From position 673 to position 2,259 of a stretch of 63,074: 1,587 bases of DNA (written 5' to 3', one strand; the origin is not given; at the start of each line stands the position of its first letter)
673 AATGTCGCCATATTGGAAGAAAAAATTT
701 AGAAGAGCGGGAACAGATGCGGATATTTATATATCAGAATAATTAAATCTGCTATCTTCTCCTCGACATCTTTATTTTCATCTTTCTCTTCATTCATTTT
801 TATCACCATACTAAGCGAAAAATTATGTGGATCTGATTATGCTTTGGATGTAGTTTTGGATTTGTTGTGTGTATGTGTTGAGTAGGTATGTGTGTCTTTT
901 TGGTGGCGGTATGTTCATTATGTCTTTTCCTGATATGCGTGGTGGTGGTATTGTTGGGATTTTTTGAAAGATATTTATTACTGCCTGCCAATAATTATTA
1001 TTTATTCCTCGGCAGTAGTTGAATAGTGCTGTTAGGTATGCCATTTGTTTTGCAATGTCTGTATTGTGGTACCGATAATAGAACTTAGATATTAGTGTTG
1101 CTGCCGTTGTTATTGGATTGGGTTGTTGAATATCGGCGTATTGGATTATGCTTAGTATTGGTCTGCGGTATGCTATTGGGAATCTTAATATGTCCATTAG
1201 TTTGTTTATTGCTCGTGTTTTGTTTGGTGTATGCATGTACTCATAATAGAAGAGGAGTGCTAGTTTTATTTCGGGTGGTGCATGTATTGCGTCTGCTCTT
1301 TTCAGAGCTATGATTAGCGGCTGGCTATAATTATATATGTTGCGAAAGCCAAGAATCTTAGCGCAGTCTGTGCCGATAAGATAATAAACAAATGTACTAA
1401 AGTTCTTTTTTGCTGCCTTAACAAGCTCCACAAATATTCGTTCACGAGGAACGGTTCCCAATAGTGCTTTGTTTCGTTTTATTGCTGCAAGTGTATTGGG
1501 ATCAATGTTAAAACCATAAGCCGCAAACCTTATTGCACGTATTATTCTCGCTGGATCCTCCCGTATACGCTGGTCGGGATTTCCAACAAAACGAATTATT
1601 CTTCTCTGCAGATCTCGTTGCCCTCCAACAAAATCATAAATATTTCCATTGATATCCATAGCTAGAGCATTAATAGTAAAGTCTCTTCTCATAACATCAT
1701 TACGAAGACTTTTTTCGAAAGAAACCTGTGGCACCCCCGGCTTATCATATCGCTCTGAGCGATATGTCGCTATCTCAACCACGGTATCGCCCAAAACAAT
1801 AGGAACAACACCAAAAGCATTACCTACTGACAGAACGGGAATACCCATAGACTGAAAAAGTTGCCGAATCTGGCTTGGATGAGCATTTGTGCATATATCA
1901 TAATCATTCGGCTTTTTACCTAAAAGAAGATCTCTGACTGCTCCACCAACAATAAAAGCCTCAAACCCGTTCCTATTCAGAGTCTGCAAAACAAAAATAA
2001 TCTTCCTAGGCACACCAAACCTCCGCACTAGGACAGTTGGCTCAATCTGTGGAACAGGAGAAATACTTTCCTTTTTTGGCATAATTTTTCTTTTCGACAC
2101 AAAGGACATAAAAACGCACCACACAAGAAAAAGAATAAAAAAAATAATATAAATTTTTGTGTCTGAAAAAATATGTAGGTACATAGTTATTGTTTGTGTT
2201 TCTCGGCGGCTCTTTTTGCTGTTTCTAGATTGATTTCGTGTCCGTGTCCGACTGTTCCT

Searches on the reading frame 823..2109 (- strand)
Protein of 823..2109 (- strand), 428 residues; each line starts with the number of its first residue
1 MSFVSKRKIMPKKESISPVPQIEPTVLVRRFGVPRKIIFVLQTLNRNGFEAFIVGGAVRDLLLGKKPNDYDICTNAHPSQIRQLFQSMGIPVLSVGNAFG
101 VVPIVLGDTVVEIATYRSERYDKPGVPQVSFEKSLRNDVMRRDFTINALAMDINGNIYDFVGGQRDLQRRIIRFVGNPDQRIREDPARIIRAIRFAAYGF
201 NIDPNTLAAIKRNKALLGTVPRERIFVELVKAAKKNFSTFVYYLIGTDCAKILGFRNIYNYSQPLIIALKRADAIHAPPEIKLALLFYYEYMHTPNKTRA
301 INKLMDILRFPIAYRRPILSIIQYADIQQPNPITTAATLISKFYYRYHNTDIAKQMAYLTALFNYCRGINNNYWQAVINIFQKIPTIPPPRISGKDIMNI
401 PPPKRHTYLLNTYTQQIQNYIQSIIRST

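Call 8: search_protein_families(library=pfam, proteins=[window:823-2109:-], max_evalue=0.01)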
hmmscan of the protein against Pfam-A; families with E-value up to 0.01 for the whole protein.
window:823-2109:- (428 aa): 3 families
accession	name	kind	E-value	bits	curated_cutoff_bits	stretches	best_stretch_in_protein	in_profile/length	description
PF01743.26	PolyA_pol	-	9e-36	123.4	23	1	51-173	1-126/126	Poly A polymerase head domain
PF12627.12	PolyA_pol_RNAbd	-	5.1e-09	36.2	22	1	199-231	1-33/64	Probable RNA and SrmB- binding site of polymerase A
PF09970.15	DUF2204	-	0.0034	17.5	20.3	0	36-72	4-40/181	Nucleotidyl transferase of unknown function (DUF2204)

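Call 9: search_protein_families(library=phrogs, proteins=[window:823-2109:-], max_evalue=0.01)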
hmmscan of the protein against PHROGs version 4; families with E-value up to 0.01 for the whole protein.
window:823-2109:- (428 aa): 4 families
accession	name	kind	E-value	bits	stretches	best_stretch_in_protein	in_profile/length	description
phrog_2244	-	DNA, RNA and nucleotide metabolism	3.1e-61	209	1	48-328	2-290/392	tRNA nucleotidyltransferase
phrog_24229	-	DNA, RNA and nucleotide metabolism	8.5e-32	111.5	2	126-244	96-216/245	tRNA nucleotidyltransferase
phrog_1614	-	DNA, RNA and nucleotide metabolism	7.2e-11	43.3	1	40-88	26-75/268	nucleotidyltransferase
phrog_4400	-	unknown function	0.0035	17.9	0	38-72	15-48/248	-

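Call 19: find_homologous_proteins(query=window:823-2109:-, max_evalue=1e-20)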
Query window:823-2109:- (428 aa): 4722 proteins with E <= 1e-20 among 8000 candidates; the best 120 are listed.
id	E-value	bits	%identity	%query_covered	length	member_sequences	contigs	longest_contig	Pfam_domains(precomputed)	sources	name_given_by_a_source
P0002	1.6e-59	220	46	62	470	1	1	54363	PF01743.27,PF12627.13,PF01966.29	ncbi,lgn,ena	-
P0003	2.1e-59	219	44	60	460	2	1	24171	PF01743.27,PF12627.13,PF01966.29,PF13735.13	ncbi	-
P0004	2.9e-58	216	36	89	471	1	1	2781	PF01743.27,PF12627.13,PF01966.29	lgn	-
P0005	4.8e-55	205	33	90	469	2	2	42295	PF01743.27,PF12627.13,PF01966.29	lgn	-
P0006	4.2e-54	202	35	91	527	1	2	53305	PF01743.27,PF12627.13,PF01966.29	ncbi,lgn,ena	-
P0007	8.2e-52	194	42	60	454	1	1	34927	PF01743.27,PF12627.13,PF01966.29,PF13735.13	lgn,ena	-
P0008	1.9e-51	193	44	61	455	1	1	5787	PF01743.27,PF12627.13,PF01966.29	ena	-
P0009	9.8e-50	188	38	61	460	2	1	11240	PF01743.27,PF12627.13,PF01966.29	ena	-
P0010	1.1e-48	184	40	65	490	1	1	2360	PF01743.27,PF01966.29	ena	-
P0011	3.1e-48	183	37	68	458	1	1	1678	PF01743.27,PF12627.13,PF01966.29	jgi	-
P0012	3.1e-48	183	39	58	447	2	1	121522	PF01743.27,PF12627.13,PF01966.29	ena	-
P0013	2.1e-47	180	47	47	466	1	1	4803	PF01743.27,PF12627.13,PF01966.29,PF13735.13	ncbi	-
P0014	3.4e-47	179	35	86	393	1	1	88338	PF01743.27,PF12627.13,PF13735.13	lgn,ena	-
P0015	6.5e-47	178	36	72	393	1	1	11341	PF01743.27,PF12627.13,PF13735.13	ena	-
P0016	1.2e-46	177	47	46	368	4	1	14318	PF01743.27,PF12627.13,PF01966.29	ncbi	-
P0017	2.8e-46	176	34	86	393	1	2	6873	PF01743.27,PF12627.13,PF13735.13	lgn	-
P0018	3.0e-46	176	34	86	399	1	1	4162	PF01743.27,PF12627.13,PF13735.13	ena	-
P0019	9.6e-46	174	46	48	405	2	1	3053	PF01743.27,PF12627.13,PF13735.13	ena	-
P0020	1.1e-45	174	45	46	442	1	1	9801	PF01743.27,PF12627.13,PF01966.29,PF13735.13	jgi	-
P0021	1.8e-45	174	46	47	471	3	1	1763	PF01743.27,PF12627.13,PF01966.29,PF13735.13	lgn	-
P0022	1.9e-45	173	45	46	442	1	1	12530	PF01743.27,PF12627.13,PF01966.29,PF13735.13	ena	-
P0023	3.2e-45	173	36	72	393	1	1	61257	PF01743.27,PF12627.13,PF13735.13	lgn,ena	-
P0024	3.8e-45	172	45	46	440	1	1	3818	PF01743.27,PF12627.13,PF01966.29,PF13735.13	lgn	-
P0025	7.3e-45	171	44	55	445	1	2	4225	PF01743.27,PF12627.13,PF01966.29,PF13735.13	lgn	-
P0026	7.4e-45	171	33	90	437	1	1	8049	PF01743.27,PF12627.13,PF01966.29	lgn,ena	-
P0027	9.7e-45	171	46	46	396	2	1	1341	PF01743.27,PF12627.13,PF13735.13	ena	-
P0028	3.3e-44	169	36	69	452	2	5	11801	PF01743.27,PF12627.13,PF01966.29,PF13735.13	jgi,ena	-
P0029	3.5e-44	169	43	53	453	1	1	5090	PF01743.27,PF12627.13,PF01966.29,PF13735.13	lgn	-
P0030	4.2e-44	169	36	68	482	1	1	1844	PF01743.27,PF12627.13,PF01966.29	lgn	-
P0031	4.9e-44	169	35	86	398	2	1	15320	PF01743.27,PF12627.13,PF13735.13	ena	-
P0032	5.1e-44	169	32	87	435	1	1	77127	PF01743.27,PF12627.13,PF01966.29,PF13735.13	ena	-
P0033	6.8e-44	168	35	72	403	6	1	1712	PF01743.27,PF12627.13,PF13735.13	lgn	-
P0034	8.0e-44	168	39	62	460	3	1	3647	PF01743.27,PF12627.13,PF01966.29,PF13735.13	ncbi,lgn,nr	ncbi:MAG: CCA tRNA nucleotidyltransferase [Firmicutes bacterium]|nr:CCA tRNA nucleotidyltransferase 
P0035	8.2e-44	168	45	49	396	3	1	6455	PF01743.27,PF12627.13,PF13735.13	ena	-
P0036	8.3e-44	168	44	54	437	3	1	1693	PF01743.27,PF12627.13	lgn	-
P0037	9.1e-44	168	43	49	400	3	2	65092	PF01743.27,PF12627.13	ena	-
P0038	9.7e-44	168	47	50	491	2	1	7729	PF01743.27,PF12627.13,PF01966.29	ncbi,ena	-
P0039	1.2e-43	167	45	45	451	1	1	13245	PF01743.27,PF12627.13,PF01966.29,PF13735.13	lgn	-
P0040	1.2e-43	167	45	49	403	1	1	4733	PF01743.27,PF12627.13,PF13735.13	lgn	-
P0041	1.3e-43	167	36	72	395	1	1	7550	PF01743.27,PF12627.13,PF13735.13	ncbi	-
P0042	1.4e-43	167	37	68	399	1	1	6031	PF01743.27,PF12627.13,PF13735.13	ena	-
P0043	1.4e-43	167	36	72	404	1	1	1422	PF01743.27,PF12627.13,PF13735.13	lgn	-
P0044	2.4e-43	166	44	47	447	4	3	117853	PF01743.27,PF12627.13,PF01966.29,PF13735.13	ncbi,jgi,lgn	jgi:tRNA nucleotidyltransferase (CCA-adding enzyme)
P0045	2.6e-43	166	43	53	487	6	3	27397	PF01743.27,PF12627.13,PF01966.29,PF13735.13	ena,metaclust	metaclust:\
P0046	2.7e-43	166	45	48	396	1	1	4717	PF01743.27,PF12627.13,PF13735.13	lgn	-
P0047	2.9e-43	166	43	49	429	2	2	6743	PF01743.27,PF12627.13,PF01966.29,PF13735.13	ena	-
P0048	3.0e-43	166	32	89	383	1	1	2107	PF01743.27,PF12627.13,PF13735.13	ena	-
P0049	3.9e-43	166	34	86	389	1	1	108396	PF01743.27,PF12627.13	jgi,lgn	-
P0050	4.1e-43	166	48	46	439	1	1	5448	PF01743.27,PF12627.13,PF13735.13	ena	-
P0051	4.3e-43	166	44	49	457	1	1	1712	PF01743.27,PF12627.13,PF01966.29,PF13735.13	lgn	-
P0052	4.5e-43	166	30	88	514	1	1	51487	PF01743.27,PF12627.13,PF01966.29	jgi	-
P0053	4.7e-43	166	44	49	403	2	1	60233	PF01743.27,PF12627.13,PF13735.13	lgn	-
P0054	5.2e-43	165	31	87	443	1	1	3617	PF01743.27,PF12627.13,PF01966.29,PF13735.13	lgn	-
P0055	5.9e-43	165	35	77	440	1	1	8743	PF01743.27,PF12627.13,PF13735.13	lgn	-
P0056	7.2e-43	165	46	45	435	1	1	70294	PF01743.27,PF12627.13,PF01966.29,PF13735.13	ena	-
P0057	7.4e-43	165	33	86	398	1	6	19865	PF01743.27,PF12627.13,PF13735.13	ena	-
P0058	7.8e-43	165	50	39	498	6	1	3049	PF01743.27,PF12627.13,PF01966.29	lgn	-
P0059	8.0e-43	165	40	60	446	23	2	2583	PF01743.27,PF12627.13,PF01966.29,PF13735.13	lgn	-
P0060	8.0e-43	165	40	60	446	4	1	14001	PF01743.27,PF12627.13,PF01966.29,PF13735.13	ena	-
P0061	8.9e-43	165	43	50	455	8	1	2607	PF01743.27,PF12627.13,PF01966.29,PF13735.13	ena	-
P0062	1.1e-42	164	43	49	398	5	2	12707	PF01743.27,PF12627.13,PF13735.13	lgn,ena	-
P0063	1.1e-42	164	45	48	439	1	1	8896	PF01743.27,PF12627.13,PF01966.29,PF13735.13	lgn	-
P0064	1.1e-42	164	39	64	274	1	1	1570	PF01743.27,PF12627.13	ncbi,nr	ncbi:MAG: CCA tRNA nucleotidyltransferase, partial [Bacilli bacterium]|nr:CCA tRNA nucleotidyltransf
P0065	1.2e-42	164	43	53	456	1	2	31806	PF01743.27,PF12627.13,PF01966.29,PF13735.13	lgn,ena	-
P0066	1.3e-42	164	34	63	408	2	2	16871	PF01743.27,PF12627.13,PF13735.13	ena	-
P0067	1.3e-42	164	45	46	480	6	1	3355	PF01743.27,PF12627.13,PF01966.29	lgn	-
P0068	1.5e-42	164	45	45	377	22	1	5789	PF01743.27,PF12627.13,PF13735.13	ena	-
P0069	1.6e-42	164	43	47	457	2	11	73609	PF01743.27,PF12627.13,PF01966.29,PF13735.13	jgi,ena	-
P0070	1.6e-42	164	47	46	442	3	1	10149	PF01743.27,PF12627.13,PF01966.29,PF13735.13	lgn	-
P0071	1.7e-42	164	48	46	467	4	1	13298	PF01743.27,PF12627.13,PF01966.29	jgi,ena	-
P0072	2.2e-42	163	41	51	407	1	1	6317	PF01743.27,PF12627.13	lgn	-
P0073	2.2e-42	163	46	46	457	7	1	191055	PF01743.27,PF12627.13,PF01966.29,PF13735.13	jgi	-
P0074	2.3e-42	163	47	45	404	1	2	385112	PF01743.27,PF12627.13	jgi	jgi:poly(A) polymerase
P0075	2.4e-42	163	43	50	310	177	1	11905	PF01743.27,PF12627.13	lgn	-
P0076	2.6e-42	163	41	60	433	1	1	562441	PF01743.27,PF12627.13,PF01966.29,PF13735.13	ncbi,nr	ncbi:MAG: CCA tRNA nucleotidyltransferase [Bryobacteraceae bacterium]|nr:CCA tRNA nucleotidyltransfe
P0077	2.7e-42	163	33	69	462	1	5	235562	PF01743.27,PF12627.13,PF01966.29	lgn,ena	-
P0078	2.7e-42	163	41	54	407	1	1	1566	PF01743.27,PF12627.13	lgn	-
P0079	3.1e-42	163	40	57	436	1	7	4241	PF01743.27,PF12627.13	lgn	-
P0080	3.1e-42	163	40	57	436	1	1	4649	PF01743.27,PF12627.13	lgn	-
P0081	3.6e-42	163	41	51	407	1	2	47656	PF01743.27,PF12627.13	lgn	-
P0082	3.7e-42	163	43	52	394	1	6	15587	PF01743.27,PF12627.13,PF13735.13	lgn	-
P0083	4.0e-42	162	47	45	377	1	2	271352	PF01743.27,PF12627.13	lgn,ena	-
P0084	4.1e-42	162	37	72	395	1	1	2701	PF01743.27,PF12627.13,PF13735.13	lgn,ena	-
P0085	4.3e-42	162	43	48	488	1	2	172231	PF01743.27,PF12627.13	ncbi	-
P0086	4.7e-42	162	46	46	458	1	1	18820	PF01743.27,PF12627.13,PF01966.29,PF13735.13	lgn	-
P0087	4.7e-42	162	46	48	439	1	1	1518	PF01743.27,PF12627.13,PF01966.29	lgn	-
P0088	5.4e-42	162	42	53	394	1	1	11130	PF01743.27,PF12627.13,PF13735.13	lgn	-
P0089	5.6e-42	162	47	46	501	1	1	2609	PF01743.27,PF12627.13,PF01966.29,PF13735.13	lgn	-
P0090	5.6e-42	162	42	50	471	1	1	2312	PF01743.27,PF12627.13,PF13735.13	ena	-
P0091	5.6e-42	162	39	62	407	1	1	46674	PF01743.27,PF12627.13,PF13735.13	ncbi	-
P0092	6.2e-42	162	46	46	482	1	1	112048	PF01743.27,PF12627.13,PF01966.29,PF13735.13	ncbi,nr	ncbi:MAG: HD domain-containing protein [bacterium]|nr:HD domain-containing protein [bacterium]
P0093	6.3e-42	162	40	53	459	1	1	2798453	PF01743.27,PF12627.13,PF12626.13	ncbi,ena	-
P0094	6.4e-42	162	42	52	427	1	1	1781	PF01743.27,PF12627.13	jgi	-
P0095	6.9e-42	162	45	47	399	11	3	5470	PF01743.27,PF12627.13,PF13735.13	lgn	-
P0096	6.9e-42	162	43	50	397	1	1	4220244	PF01743.27,PF12627.13,PF13735.13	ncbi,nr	nr:CCA tRNA nucleotidyltransferase [Lysinibacillus timonensis]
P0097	7.2e-42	162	46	45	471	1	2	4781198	PF01743.27,PF01966.29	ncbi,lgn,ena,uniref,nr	ncbi:MAG TPA: HD domain-containing protein [Methylomusa anaerophila]|uniref:CCA-adding enzyme n=1 Ta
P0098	7.2e-42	162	43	49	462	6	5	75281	PF01743.27,PF12627.13,PF01966.29,PF13735.13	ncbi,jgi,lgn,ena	jgi:putative nucleotidyltransferase with HDIG domain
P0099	7.3e-42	162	45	46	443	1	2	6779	PF01743.27,PF12627.13,PF13735.13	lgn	-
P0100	8.5e-42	161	43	49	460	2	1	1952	PF01743.27,PF12627.13,PF01966.29,PF13735.13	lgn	-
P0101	8.6e-42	161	45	45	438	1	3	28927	PF01743.27,PF12627.13,PF01966.29,PF13735.13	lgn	-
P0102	9.1e-42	161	47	47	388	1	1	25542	PF01743.27,PF12627.13,PF13735.13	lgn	-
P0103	9.2e-42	161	47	47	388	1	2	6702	PF01743.27,PF12627.13,PF13735.13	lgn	-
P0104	9.2e-42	161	47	47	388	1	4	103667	PF01743.27,PF12627.13,PF13735.13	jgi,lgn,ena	jgi:tRNA nucleotidyltransferase (CCA-adding enzyme)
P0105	9.2e-42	161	40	50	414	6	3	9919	PF01743.27,PF12627.13,PF13735.13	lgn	-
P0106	1.0e-41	161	44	49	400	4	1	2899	PF01743.27,PF12627.13,PF13735.13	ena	-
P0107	1.1e-41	161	46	48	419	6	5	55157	PF01743.27,PF12627.13,PF13735.13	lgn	-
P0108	1.2e-41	161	45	49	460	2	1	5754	PF01743.27,PF12627.13,PF01966.29,PF13735.13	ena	-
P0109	1.2e-41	161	37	71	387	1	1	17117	PF01743.27,PF12627.13,PF13735.13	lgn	-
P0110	1.2e-41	161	45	45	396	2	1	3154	PF01743.27,PF12627.13,PF13735.13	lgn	-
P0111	1.3e-41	161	47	47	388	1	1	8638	PF01743.27,PF12627.13,PF13735.13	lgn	-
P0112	1.3e-41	161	44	49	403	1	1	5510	PF01743.27,PF12627.13,PF13735.13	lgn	-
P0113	1.4e-41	161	43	51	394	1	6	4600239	PF01743.27,PF12627.13,PF13735.13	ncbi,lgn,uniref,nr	ncbi:CCA tRNA nucleotidyltransferase [Lysinibacillus telephonicus]|uniref:CCA-adding enzyme n=1 Tax=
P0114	1.4e-41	161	44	47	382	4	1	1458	PF01743.27,PF12627.13,PF13735.13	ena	-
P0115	1.5e-41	161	37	64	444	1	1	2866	PF01743.27,PF12627.13,PF01966.29,PF13735.13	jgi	-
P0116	1.6e-41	160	44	50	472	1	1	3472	PF01743.27,PF12627.13,PF01966.29,PF13735.13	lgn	-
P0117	1.7e-41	160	37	71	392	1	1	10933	PF01743.27,PF12627.13,PF13735.13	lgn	-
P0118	1.9e-41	160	46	48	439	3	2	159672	PF01743.27,PF12627.13,PF01966.29,PF13735.13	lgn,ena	-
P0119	2.0e-41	160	44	47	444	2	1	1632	PF01743.27,PF12627.13,PF01966.29,PF13735.13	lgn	-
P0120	2.1e-41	160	35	72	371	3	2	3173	PF01743.27,PF12627.13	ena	-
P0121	2.2e-41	160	36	68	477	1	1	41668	PF01743.27,PF12627.13,PF01966.29,PF13735.13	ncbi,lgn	-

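Call 103: search_protein_families(library=ncbifam, proteins=[window:823-2109:-], max_evalue=0.001)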
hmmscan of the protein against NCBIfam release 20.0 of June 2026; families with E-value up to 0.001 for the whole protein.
window:823-2109:- (428 aa): 9 families
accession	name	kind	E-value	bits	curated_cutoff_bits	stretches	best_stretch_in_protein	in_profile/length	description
NF009814.0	PRK13299.1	equivalog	3.1e-62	210.9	290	1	40-236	12-207/396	CCA tRNA nucleotidyltransferase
TIGR01942.1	pcnB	subfamily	4.6e-54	183.8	305.65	1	35-232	16-215/425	polynucleotide adenylyltransferase PcnB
NF008634.1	PRK11623.1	equivalog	2.9e-44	151.4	702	1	32-240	44-265/469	polynucleotide adenylyltransferase PcnB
TIGR02692.1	tRNA_CCA_actino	equivalog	2.1e-42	145.3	438.8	1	43-232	22-217/466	CCA tRNA nucleotidyltransferase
NF008137.0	PRK10885.1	equivalog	5.8e-26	91.2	451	1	50-236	2-188/409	multifunctional CCA addition/repair protein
NF041569.1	A-tRNAntase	equivalog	3.7e-25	88.4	1440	1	33-231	460-668/880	A-adding tRNA nucleotidyltransferase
NF009813.0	PRK13298.1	equivalog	9.7e-25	87.3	606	1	51-386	3-331/417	tRNA CCA-pyrophosphorylase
NF009811.0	PRK13296.1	equivalog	1.2e-21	77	469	1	51-258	3-208/360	CCA tRNA nucleotidyltransferase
NF009812.0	PRK13297.1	equivalog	9.1e-20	71.1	624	1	47-213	10-172/364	tRNA CCA-pyrophosphorylase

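Call 107: list_cluster_members(proteins=[window:823-2109:-, window:31482-31955:-, window:35087-35422:-, window:35437-35805:-, window:35813-36070:-, window:36526-36783:-, window:6929-7138:-, window:22582-22944:-])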
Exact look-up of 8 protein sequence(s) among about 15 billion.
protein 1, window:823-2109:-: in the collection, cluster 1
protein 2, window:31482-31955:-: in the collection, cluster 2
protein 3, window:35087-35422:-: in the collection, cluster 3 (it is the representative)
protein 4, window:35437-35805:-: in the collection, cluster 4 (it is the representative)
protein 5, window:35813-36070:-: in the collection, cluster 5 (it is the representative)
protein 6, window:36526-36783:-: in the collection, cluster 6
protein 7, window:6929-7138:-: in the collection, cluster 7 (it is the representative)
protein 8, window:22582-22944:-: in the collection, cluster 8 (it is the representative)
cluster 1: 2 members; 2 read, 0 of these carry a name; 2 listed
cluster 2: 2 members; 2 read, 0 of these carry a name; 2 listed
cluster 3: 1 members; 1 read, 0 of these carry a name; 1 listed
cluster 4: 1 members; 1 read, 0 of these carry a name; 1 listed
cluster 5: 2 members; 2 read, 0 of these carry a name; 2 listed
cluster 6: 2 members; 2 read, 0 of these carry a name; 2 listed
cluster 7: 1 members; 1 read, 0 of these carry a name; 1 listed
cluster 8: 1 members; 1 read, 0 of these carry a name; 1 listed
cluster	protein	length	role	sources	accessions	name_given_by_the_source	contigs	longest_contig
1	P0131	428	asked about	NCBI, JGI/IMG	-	-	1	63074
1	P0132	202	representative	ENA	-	-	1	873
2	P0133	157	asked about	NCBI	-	-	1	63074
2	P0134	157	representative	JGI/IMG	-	-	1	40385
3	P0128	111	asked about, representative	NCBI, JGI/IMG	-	-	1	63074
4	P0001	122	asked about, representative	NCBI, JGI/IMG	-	-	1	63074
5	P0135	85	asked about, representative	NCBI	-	-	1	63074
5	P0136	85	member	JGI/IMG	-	-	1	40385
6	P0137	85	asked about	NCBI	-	-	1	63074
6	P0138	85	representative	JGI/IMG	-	-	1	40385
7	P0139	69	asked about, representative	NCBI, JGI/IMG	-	-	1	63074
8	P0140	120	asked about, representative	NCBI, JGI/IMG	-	-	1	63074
